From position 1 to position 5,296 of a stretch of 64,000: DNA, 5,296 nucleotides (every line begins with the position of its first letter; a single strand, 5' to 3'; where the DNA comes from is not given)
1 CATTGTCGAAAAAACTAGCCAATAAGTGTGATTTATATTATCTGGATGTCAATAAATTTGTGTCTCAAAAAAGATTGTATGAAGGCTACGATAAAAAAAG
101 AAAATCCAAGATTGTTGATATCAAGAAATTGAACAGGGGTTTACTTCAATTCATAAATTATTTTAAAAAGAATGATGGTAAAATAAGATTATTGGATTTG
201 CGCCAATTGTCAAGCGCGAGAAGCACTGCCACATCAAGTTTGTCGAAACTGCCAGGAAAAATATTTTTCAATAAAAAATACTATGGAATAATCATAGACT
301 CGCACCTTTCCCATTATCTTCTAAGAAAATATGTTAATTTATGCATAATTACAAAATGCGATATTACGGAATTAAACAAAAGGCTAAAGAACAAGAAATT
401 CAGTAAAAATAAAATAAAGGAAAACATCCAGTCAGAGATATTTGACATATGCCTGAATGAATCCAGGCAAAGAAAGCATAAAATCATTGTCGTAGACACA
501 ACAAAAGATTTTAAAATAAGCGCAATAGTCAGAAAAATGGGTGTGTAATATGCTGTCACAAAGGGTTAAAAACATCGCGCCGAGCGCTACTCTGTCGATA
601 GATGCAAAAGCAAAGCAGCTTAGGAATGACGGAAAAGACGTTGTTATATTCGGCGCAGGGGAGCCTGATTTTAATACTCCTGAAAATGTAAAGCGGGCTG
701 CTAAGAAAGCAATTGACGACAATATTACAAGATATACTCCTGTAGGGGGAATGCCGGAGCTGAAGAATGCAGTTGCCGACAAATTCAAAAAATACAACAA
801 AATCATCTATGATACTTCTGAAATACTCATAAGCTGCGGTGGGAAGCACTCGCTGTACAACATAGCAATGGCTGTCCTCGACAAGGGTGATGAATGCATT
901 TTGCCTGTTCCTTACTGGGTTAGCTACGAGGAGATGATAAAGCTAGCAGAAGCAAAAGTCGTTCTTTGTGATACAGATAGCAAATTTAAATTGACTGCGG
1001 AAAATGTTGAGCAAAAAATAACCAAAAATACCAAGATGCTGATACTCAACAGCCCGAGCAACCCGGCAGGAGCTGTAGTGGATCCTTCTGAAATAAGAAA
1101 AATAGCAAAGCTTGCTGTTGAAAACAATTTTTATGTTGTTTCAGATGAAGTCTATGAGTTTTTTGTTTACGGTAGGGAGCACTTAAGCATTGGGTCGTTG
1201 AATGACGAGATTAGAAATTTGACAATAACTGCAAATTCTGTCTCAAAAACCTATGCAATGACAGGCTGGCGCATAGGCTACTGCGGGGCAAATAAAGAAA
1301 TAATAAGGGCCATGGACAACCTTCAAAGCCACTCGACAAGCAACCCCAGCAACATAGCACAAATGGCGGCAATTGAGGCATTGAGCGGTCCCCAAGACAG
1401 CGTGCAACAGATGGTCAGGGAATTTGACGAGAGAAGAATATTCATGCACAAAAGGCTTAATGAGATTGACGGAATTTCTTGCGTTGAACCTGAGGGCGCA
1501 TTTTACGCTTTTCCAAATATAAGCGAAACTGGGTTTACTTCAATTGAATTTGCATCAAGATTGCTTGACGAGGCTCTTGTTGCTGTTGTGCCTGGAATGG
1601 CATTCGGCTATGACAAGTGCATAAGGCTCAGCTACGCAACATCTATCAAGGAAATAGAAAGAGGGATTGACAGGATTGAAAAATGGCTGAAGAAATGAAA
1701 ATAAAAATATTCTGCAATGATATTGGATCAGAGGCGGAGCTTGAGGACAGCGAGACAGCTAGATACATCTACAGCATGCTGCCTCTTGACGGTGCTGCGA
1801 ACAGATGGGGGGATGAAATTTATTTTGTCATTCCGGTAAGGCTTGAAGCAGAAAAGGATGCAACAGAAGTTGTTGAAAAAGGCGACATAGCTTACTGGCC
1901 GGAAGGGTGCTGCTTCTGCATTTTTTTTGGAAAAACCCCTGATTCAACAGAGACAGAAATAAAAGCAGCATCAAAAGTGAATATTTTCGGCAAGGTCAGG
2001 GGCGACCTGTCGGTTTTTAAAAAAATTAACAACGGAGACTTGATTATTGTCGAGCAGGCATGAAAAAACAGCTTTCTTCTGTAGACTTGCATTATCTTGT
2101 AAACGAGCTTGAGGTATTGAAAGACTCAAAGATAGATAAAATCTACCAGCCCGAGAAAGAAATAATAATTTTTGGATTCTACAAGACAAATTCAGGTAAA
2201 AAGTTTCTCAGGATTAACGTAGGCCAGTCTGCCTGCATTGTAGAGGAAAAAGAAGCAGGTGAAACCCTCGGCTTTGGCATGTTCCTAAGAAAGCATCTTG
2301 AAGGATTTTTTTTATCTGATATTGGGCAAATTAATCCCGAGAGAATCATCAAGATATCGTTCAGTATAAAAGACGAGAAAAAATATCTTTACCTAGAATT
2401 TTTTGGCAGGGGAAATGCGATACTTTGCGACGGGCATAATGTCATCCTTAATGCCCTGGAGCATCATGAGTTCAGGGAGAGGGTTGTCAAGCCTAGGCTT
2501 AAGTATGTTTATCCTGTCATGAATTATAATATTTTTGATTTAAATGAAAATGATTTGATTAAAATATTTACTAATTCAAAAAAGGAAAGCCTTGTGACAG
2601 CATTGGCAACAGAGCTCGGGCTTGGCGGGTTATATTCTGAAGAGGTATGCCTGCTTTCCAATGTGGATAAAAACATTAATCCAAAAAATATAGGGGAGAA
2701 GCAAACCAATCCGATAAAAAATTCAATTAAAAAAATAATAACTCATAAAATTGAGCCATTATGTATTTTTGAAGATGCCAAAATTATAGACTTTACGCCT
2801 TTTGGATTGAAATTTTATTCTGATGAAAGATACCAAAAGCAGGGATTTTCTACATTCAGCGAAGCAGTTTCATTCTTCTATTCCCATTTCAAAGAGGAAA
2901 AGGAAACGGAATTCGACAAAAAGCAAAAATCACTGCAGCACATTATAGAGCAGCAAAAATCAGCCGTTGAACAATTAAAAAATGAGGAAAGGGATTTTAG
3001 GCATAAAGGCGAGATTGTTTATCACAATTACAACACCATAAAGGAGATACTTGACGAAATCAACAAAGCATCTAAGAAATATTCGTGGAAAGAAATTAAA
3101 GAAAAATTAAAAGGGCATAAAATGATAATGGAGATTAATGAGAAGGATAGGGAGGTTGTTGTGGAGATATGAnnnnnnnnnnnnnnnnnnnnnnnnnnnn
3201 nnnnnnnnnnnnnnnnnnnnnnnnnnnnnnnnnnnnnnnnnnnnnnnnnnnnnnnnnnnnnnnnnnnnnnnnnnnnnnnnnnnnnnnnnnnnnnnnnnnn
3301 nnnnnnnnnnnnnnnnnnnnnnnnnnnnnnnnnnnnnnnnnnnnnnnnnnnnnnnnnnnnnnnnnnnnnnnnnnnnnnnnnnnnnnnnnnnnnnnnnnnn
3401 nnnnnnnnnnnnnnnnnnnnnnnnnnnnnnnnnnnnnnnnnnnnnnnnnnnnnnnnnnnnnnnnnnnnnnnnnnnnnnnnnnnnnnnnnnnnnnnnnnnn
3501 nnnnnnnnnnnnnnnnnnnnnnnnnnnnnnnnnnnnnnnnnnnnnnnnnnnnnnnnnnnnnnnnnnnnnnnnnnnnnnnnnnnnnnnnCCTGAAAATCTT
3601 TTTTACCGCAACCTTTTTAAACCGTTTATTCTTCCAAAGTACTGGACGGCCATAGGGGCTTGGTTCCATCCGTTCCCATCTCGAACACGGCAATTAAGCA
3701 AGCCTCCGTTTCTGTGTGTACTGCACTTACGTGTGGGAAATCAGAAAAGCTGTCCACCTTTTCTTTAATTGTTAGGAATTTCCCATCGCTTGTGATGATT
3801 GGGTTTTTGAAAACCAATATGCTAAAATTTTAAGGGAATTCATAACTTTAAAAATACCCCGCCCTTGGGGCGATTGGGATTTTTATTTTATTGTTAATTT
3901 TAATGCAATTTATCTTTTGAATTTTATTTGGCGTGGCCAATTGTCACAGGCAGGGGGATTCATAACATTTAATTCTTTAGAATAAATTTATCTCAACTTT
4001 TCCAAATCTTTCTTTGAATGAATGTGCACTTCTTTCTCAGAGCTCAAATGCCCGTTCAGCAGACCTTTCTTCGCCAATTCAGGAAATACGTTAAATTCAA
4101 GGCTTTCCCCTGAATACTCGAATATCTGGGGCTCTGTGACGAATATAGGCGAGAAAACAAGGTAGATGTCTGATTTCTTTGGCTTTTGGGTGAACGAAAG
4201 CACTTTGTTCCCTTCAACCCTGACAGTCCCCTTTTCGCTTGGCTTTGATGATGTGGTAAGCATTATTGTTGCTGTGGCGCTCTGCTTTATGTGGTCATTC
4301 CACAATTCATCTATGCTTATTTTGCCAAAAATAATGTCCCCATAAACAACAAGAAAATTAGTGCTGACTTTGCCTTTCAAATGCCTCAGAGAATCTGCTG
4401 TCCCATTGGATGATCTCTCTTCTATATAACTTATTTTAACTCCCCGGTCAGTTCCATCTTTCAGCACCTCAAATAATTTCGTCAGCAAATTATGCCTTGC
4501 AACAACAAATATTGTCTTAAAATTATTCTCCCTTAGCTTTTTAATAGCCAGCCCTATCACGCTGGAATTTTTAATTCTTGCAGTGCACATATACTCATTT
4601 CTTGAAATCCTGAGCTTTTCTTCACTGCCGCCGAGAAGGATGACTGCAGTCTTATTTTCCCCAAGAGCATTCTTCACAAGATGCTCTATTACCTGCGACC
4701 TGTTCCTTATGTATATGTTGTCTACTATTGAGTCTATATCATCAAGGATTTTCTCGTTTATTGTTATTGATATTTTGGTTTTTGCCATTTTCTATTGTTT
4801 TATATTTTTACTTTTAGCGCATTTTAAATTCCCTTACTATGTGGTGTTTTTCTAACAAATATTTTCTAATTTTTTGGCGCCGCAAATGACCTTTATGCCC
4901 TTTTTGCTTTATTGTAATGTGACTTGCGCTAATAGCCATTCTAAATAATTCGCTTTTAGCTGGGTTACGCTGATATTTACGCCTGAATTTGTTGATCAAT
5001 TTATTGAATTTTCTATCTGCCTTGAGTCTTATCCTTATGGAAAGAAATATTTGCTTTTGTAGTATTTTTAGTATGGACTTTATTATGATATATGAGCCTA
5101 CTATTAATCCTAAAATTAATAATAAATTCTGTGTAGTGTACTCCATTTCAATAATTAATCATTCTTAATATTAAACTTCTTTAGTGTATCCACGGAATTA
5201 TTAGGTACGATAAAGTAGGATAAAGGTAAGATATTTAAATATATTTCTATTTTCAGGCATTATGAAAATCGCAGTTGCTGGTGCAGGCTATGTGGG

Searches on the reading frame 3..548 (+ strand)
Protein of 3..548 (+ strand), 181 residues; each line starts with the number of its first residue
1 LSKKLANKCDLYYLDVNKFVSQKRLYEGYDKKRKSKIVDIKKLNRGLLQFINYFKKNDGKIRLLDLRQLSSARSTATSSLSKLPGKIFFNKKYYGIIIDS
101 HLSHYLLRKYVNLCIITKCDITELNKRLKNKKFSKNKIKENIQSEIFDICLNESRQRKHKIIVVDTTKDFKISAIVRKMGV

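Call 20: search_protein_families(library=pfam, proteins=[window:3-548:+])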
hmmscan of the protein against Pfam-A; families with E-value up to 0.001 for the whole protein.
window:3-548:+ (181 aa): 1 family
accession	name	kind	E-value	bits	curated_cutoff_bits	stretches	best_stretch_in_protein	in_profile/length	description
PF13238.12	AAA_18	-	3.5e-09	37.6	29.4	1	2-148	15-128/128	AAA domain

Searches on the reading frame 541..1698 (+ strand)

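Call 20: search_protein_families(library=pfam, proteins=[window:541-1698:+])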
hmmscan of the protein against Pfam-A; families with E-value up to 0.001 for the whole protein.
window:541-1698:+ (385 aa): 5 families
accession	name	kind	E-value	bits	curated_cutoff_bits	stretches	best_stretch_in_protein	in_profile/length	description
PF00155.27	Aminotran_1_2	-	8.6e-80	269.1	19.7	1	32-379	1-361/361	Aminotransferase class I and II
PF01041.23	DegT_DnrJ_EryC1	-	1.4e-08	34.8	19.8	1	109-202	55-145/360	DegT/DnrJ/EryC1/StrS aminotransferase family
PF01053.26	Cys_Met_Meta_PP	-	1.3e-07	31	27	1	91-203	66-174/381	Cys/Met metabolism PLP-dependent enzyme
PF00266.25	Aminotran_5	-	7.8e-06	25.5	21.5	1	93-203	62-176/371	Aminotransferase class-V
PF04055.27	Radical_SAM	-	0.00064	20.4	29.5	0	20-86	33-101/166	Radical SAM superfamily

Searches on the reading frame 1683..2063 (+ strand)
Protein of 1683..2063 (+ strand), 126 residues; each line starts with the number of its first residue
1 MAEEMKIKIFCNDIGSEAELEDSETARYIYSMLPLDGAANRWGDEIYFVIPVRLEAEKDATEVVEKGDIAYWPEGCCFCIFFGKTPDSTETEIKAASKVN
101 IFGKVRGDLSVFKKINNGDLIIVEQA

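Call 20: search_protein_families(library=pfam, proteins=[window:1683-2063:+])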
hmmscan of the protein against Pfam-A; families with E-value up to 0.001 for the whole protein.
window:1683-2063:+ (126 aa): 2 families
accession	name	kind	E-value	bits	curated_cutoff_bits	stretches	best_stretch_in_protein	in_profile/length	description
PF04126.18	Cyclophil_like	-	2.4e-38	131.1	27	1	5-124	1-120/120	Cyclophilin-like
PF18050.6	Cyclophil_like2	-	1.9e-12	47.6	22.7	1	17-89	9-83/115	Cyclophilin-like family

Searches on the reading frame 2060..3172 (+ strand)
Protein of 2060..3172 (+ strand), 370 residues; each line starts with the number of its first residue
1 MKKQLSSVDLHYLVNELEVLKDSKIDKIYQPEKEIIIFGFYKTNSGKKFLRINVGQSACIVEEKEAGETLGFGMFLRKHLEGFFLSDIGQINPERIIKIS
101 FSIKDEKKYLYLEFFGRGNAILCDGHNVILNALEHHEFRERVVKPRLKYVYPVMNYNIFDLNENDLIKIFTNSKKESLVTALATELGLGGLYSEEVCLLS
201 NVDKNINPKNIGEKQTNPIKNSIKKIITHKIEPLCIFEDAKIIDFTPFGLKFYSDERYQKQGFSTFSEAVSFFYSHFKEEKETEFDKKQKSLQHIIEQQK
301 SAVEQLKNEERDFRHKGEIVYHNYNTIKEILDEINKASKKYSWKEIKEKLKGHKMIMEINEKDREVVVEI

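Call 20: search_protein_families(library=pfam, proteins=[window:2060-3172:+])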
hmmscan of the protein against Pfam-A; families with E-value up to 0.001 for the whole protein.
window:2060-3172:+ (370 aa): 1 family
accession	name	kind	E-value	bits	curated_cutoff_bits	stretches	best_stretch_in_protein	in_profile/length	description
PF05833.16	NFACT_N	-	4e-50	171.4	31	1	7-360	2-374/456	NFACT N-terminal and middle domains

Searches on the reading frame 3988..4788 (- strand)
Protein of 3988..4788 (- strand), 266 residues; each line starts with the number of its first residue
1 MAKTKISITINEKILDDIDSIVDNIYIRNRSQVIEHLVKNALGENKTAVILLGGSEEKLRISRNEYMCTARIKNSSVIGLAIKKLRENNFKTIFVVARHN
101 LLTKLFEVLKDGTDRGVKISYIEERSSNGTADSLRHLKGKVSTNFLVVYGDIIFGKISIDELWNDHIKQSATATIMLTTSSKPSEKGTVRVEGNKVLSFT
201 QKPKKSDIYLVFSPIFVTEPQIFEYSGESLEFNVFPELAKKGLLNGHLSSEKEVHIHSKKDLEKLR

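Call 20: search_protein_families(library=pfam, proteins=[window:3988-4788:-])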
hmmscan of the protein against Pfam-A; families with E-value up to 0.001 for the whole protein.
window:3988-4788:- (266 aa): 1 family
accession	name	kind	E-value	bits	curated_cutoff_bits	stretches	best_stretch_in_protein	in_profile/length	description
PF00483.29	NTP_transferase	-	5.5e-20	72.4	21.2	1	48-226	2-188/245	Nucleotidyl transferase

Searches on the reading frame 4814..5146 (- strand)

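Call 20: search_protein_families(library=pfam, proteins=[window:4814-5146:-])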
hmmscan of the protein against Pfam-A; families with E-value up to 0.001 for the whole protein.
window:4814-5146:- (110 aa): 0 families

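Call 79: search_protein_families(library=pfam, max_evalue=0.05, proteins=[window:4814-5146:-])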
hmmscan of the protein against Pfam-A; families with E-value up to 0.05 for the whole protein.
window:4814-5146:- (110 aa): 1 family
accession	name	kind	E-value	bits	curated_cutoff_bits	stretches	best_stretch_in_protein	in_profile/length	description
PF23494.1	bPH_10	-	0.014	15.3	27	0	64-104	78-118/151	YqeB-like bacterial PH domain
